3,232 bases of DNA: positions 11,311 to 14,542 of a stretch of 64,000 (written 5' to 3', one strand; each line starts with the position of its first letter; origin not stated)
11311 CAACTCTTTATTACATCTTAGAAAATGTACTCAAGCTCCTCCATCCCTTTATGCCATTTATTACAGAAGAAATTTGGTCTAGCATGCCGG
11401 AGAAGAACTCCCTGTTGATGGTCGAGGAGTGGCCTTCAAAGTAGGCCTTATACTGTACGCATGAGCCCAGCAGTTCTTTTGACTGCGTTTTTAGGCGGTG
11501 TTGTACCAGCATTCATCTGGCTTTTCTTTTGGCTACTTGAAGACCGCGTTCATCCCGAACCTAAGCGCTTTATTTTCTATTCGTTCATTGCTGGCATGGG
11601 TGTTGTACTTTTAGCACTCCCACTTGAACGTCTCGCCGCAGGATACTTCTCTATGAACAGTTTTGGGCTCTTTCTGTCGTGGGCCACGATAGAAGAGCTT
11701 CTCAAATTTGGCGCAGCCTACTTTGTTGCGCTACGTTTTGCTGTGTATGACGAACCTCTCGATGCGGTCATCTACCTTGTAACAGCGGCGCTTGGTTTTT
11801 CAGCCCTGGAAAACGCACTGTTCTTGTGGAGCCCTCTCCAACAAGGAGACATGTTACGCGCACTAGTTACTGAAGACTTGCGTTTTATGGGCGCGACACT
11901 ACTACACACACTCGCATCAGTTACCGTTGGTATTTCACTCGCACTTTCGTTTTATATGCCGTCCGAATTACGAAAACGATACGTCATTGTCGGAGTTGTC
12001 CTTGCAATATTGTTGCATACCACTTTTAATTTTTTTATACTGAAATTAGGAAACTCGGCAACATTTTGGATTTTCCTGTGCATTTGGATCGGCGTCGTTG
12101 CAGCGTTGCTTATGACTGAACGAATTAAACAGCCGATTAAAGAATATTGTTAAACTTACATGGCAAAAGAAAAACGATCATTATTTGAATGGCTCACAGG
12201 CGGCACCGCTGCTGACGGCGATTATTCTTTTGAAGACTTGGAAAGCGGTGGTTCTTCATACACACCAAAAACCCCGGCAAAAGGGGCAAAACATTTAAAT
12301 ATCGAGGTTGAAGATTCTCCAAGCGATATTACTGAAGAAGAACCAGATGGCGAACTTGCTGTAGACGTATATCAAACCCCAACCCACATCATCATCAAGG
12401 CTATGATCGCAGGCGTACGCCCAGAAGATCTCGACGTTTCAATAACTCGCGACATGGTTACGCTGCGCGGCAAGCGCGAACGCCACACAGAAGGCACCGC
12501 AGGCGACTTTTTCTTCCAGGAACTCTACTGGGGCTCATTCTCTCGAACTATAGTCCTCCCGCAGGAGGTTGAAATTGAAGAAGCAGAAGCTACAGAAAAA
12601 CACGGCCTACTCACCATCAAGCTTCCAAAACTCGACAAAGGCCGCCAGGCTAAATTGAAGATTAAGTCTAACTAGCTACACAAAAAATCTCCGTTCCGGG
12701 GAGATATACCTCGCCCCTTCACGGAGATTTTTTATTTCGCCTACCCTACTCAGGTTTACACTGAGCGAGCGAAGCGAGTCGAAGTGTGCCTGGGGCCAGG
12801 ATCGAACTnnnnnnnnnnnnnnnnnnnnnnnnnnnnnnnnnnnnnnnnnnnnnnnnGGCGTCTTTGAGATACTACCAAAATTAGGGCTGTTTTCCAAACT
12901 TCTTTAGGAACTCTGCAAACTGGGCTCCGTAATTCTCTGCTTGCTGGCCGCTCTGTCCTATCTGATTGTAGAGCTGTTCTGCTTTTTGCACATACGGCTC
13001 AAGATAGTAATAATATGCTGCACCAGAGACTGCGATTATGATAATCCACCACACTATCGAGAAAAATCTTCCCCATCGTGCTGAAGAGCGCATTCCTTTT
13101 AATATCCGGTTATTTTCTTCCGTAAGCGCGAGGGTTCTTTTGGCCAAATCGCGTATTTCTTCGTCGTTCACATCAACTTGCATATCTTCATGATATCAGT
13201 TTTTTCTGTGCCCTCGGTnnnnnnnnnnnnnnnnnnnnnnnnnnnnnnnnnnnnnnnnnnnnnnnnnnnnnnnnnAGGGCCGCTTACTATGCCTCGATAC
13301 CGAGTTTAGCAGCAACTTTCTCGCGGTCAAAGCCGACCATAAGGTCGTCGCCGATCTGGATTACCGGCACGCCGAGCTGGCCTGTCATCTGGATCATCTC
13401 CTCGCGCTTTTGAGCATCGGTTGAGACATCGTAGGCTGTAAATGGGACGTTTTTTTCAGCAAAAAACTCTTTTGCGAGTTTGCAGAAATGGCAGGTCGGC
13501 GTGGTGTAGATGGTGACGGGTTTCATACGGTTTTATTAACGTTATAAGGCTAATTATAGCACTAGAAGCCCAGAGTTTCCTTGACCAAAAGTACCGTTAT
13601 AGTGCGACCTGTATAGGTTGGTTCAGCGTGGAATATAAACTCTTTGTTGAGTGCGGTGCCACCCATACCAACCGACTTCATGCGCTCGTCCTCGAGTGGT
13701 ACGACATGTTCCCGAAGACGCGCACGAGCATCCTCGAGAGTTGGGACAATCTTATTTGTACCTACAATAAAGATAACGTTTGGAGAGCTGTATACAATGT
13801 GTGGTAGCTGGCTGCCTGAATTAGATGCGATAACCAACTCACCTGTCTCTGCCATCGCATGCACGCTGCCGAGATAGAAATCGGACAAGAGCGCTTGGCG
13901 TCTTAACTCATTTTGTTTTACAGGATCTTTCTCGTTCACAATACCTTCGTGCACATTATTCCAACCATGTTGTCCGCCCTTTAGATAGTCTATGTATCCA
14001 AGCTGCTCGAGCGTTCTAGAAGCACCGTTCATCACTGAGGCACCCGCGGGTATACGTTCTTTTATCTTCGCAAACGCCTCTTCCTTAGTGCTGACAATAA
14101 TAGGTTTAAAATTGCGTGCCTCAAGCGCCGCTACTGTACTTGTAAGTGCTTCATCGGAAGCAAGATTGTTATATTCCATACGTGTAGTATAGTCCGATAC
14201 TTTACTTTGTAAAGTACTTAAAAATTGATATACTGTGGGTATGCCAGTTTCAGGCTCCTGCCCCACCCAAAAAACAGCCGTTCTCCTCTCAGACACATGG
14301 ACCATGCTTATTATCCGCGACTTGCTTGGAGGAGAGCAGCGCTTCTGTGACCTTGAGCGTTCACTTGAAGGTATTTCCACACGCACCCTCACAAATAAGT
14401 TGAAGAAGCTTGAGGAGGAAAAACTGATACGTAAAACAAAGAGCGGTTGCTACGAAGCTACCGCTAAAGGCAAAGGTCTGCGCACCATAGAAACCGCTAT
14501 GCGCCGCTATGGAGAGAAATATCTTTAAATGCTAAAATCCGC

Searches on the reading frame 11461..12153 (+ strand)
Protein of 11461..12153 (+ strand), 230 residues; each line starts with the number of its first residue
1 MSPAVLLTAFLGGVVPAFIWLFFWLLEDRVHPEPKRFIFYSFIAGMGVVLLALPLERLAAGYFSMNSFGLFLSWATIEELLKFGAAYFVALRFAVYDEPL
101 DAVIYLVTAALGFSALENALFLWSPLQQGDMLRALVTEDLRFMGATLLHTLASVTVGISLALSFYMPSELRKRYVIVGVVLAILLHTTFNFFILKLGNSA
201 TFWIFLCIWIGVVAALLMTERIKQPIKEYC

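Call 90: search_protein_families(library=pfam, proteins=[window:11461-12153:+], max_evalue=0.0001)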
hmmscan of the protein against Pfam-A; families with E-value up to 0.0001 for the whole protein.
window:11461-12153:+ (230 aa): 1 family
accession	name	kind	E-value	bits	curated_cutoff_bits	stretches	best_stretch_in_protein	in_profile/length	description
PF13367.11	PrsW-protease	-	4.7e-24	85.5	23.5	1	33-209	1-193/196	PrsW family intramembrane metalloprotease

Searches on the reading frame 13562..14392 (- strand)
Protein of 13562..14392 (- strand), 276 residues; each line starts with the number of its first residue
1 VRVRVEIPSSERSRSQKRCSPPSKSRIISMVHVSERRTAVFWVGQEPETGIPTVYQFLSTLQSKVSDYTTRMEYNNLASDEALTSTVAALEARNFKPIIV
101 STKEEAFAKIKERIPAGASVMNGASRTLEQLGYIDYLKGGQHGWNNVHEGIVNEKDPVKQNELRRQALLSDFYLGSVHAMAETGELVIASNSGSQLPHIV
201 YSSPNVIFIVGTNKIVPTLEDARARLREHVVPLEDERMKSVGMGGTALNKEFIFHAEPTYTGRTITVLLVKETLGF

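Call 90: search_protein_families(library=pfam, proteins=[window:13562-14392:-], max_evalue=0.0001)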
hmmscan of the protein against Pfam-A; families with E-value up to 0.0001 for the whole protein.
window:13562-14392:- (276 aa): 1 family
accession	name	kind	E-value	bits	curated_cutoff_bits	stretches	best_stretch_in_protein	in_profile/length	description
PF02589.21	LUD_dom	-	2.3e-32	112.7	22.6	1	85-237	3-150/189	LUD domain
